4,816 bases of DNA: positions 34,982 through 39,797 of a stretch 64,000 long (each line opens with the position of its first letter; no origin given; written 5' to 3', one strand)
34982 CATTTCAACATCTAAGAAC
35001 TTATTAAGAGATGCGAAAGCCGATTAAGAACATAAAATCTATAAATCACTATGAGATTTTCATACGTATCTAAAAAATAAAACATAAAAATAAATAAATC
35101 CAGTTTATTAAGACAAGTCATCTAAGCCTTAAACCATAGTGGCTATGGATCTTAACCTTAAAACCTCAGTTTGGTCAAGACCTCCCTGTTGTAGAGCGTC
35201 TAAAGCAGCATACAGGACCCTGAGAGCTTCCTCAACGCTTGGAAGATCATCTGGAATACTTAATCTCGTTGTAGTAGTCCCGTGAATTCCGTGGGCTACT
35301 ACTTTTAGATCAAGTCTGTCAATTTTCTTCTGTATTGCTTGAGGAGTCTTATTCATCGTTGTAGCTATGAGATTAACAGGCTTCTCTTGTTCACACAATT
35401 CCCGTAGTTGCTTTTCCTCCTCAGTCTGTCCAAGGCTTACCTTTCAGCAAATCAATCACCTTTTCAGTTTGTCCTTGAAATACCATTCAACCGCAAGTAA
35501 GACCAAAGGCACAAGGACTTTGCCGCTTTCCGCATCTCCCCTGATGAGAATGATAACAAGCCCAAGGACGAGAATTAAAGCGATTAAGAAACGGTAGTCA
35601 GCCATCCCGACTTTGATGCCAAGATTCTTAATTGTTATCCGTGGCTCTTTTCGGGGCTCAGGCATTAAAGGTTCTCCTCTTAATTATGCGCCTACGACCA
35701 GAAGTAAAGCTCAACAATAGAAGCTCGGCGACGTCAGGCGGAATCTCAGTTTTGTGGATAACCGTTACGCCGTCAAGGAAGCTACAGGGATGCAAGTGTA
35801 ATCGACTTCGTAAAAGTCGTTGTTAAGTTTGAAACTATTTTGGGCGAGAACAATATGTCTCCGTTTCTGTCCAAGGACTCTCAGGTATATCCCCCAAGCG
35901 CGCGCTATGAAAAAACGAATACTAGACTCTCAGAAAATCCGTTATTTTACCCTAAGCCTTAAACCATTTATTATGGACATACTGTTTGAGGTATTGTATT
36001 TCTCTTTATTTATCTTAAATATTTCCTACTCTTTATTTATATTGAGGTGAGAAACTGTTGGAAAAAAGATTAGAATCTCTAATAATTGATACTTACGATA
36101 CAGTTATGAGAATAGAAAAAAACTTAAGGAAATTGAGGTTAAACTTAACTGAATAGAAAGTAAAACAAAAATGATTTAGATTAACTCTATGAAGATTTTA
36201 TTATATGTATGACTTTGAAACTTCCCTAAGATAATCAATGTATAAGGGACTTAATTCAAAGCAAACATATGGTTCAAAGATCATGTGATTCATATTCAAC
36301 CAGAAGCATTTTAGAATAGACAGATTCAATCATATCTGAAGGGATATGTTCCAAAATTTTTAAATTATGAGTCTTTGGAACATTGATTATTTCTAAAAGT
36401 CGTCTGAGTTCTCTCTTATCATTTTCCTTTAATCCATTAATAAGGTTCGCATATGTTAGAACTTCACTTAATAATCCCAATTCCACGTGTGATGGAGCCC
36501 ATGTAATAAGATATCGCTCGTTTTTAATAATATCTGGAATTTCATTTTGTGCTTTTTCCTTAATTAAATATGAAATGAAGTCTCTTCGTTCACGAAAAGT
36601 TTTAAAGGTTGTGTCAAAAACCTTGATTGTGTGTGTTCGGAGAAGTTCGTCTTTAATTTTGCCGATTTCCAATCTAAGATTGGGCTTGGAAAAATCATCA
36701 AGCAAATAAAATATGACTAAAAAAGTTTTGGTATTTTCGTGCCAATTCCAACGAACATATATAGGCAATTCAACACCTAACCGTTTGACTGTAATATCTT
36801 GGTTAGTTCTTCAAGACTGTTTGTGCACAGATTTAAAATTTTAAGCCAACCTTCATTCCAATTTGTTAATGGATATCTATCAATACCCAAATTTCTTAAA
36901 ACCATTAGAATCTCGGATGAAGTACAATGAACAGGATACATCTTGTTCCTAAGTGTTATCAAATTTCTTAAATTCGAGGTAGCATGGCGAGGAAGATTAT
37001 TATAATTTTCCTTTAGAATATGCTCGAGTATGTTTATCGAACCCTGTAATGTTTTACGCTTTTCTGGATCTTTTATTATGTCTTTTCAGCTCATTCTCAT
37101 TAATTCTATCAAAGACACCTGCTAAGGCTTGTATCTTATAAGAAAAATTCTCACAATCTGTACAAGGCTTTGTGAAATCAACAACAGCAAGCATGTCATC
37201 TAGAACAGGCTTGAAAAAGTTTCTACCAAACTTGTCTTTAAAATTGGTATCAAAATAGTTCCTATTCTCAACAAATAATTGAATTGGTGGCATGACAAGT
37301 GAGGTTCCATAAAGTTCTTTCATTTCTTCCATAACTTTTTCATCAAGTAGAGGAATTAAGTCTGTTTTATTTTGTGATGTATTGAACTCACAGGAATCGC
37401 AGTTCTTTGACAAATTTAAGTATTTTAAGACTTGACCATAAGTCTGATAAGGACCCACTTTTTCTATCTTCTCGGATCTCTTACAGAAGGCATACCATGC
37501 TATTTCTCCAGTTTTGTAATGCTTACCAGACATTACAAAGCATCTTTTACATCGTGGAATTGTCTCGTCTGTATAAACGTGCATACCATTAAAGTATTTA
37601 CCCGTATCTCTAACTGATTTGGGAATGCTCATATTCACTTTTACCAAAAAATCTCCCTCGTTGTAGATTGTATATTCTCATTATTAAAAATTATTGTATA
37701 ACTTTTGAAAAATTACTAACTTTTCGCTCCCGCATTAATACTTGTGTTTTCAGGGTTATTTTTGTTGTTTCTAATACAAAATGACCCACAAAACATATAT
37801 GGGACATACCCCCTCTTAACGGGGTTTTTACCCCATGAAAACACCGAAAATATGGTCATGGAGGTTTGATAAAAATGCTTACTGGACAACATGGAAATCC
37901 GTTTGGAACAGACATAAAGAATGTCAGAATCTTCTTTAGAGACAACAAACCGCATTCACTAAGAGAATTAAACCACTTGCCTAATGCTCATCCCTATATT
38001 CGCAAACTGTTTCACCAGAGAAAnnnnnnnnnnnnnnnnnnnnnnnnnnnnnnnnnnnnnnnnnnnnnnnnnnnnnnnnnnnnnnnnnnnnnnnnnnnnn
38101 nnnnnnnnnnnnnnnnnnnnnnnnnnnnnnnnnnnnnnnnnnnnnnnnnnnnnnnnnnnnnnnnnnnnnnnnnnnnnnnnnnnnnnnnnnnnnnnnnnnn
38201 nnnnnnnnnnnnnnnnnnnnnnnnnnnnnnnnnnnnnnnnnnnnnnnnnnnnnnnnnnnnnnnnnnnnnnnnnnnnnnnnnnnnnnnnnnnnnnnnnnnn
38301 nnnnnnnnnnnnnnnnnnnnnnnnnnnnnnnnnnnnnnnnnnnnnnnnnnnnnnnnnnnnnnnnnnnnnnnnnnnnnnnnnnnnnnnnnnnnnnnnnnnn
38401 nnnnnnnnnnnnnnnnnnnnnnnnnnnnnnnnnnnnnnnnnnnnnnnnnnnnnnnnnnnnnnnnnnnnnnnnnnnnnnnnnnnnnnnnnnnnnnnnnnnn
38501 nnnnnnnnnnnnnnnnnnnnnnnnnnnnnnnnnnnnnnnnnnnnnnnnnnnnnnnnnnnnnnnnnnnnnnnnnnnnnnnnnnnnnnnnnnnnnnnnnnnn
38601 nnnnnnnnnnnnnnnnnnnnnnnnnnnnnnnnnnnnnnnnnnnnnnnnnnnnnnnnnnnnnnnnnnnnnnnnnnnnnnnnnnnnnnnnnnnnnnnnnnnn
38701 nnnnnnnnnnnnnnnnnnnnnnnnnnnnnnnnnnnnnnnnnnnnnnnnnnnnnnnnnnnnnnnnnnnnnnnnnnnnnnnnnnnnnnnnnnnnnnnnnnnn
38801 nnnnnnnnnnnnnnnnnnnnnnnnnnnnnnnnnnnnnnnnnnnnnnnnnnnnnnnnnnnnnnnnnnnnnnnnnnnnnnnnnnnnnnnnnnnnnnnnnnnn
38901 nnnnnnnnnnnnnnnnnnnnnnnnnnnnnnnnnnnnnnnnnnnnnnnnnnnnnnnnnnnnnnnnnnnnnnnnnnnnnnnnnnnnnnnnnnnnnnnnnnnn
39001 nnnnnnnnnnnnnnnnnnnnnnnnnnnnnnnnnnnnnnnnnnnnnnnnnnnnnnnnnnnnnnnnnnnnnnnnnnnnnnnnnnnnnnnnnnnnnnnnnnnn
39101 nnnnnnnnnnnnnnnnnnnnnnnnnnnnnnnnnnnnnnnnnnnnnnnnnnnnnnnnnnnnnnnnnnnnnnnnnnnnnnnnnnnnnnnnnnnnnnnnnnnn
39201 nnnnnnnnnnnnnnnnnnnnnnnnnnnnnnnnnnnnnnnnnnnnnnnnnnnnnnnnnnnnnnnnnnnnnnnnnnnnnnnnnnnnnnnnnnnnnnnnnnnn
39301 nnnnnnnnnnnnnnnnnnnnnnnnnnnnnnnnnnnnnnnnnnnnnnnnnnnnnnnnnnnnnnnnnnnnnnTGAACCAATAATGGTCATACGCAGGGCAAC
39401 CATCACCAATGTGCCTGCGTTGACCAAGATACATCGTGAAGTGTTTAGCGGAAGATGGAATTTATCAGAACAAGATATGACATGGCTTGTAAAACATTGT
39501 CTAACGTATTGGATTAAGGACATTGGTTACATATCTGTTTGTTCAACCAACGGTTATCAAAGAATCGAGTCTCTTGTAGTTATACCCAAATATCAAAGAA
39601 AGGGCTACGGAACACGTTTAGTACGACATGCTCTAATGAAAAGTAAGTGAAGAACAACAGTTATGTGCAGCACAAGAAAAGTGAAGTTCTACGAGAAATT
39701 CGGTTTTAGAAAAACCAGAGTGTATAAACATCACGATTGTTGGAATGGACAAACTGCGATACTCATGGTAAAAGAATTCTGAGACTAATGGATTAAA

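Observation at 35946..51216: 15.2-kb AT-rich integrated element inserted at the 3-prime end of the tRNA-splicing endonuclease gene endA, with no recognisable integrase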

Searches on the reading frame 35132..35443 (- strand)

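Call 101: search_protein_families(library=phrogs, max_evalue=0.01, proteins=[window:35132-35443:-])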
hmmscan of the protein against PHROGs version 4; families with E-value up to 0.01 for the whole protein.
seq(104 aa): 1 family
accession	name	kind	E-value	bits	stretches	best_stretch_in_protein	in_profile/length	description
phrog_323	-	transcription regulation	0.00022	21.9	1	8-54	152-198/319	transcriptional regulator, D5-like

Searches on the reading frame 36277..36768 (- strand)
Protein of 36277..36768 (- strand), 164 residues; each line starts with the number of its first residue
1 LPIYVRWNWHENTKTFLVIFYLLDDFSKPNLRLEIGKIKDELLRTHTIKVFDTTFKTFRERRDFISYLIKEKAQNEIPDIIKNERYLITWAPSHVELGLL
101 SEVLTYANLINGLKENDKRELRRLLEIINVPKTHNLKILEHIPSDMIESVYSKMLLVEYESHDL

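Call 11: search_protein_families(library=pfam, max_evalue=0.1, proteins=[window:36277-36768:-])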
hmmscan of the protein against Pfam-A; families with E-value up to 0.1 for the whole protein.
seq(164 aa): 1 family
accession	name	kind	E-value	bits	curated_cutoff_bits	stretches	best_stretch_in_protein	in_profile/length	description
PF11890.14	DUF3410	-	0.04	14.2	31.4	1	40-76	35-73/81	Domain of unknown function (DUF3410)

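Call 25: search_protein_families(library=phrogs, max_evalue=0.01, proteins=[window:36277-36768:-])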
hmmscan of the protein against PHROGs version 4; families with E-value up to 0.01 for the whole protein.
seq(164 aa): 0 families

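Call 89: search_protein_families(library=padloc, max_evalue=0.01, proteins=[window:36277-36768:-])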
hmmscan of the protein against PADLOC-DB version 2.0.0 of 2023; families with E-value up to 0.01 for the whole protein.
seq(164 aa): 0 families

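Call 97: search_protein_families(library=ncbifam, max_evalue=0.01, proteins=[window:36277-36768:-])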
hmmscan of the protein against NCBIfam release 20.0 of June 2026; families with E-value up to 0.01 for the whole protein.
seq(164 aa): 0 families

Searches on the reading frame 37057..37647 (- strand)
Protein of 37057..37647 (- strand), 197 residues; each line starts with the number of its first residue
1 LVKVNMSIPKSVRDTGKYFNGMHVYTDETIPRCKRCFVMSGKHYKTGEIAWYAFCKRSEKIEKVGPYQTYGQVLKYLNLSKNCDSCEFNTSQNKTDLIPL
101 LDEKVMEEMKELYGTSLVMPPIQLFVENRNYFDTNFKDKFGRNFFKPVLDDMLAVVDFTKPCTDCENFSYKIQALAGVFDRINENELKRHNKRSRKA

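Call 11: search_protein_families(library=pfam, max_evalue=0.1, proteins=[window:37057-37647:-])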
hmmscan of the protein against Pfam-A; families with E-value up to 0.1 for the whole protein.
seq(197 aa): 0 families

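Call 25: search_protein_families(library=phrogs, max_evalue=0.01, proteins=[window:37057-37647:-])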
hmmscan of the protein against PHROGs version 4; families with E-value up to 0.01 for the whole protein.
seq(197 aa): 0 families

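Call 89: search_protein_families(library=padloc, max_evalue=0.01, proteins=[window:37057-37647:-])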
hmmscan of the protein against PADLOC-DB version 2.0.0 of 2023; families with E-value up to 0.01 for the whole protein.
seq(197 aa): 0 families

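Call 97: search_protein_families(library=ncbifam, max_evalue=0.01, proteins=[window:37057-37647:-])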
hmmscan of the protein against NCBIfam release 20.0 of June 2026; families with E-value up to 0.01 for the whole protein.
seq(197 aa): 0 families

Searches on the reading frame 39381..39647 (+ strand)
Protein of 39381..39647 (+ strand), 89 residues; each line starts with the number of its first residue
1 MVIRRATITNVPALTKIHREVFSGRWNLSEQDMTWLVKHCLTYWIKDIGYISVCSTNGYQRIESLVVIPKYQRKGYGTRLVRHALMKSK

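Call 11: search_protein_families(library=pfam, max_evalue=0.1, proteins=[window:39381-39647:+])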
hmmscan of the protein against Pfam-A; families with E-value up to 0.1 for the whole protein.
seq(89 aa): 6 families
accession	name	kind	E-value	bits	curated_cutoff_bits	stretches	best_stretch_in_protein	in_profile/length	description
PF00583.31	Acetyltransf_1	-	1.1e-07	32.6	20.7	1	13-85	3-85/116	Acetyltransferase (GNAT) family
PF13508.13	Acetyltransf_7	-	1.1e-07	32.5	27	1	44-86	6-54/84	Acetyltransferase (GNAT) domain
PF13673.13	Acetyltransf_10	-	4.3e-05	23.9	23.6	1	48-86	43-78/128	Acetyltransferase (GNAT) domain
PF01853.24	MOZ_SAS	-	0.0066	16.5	32.2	1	48-83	65-101/180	MOZ/SAS family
PF08445.16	FR47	-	0.014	15.8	22.1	1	54-83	16-45/86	FR47-like protein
PF14542.12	Acetyltransf_CG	-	0.063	13.9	30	1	58-86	23-51/80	GCN5-related N-acetyl-transferase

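Call 89: search_protein_families(library=padloc, max_evalue=0.01, proteins=[window:39381-39647:+])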
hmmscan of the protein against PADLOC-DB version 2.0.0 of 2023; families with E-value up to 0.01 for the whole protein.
seq(89 aa): 0 families
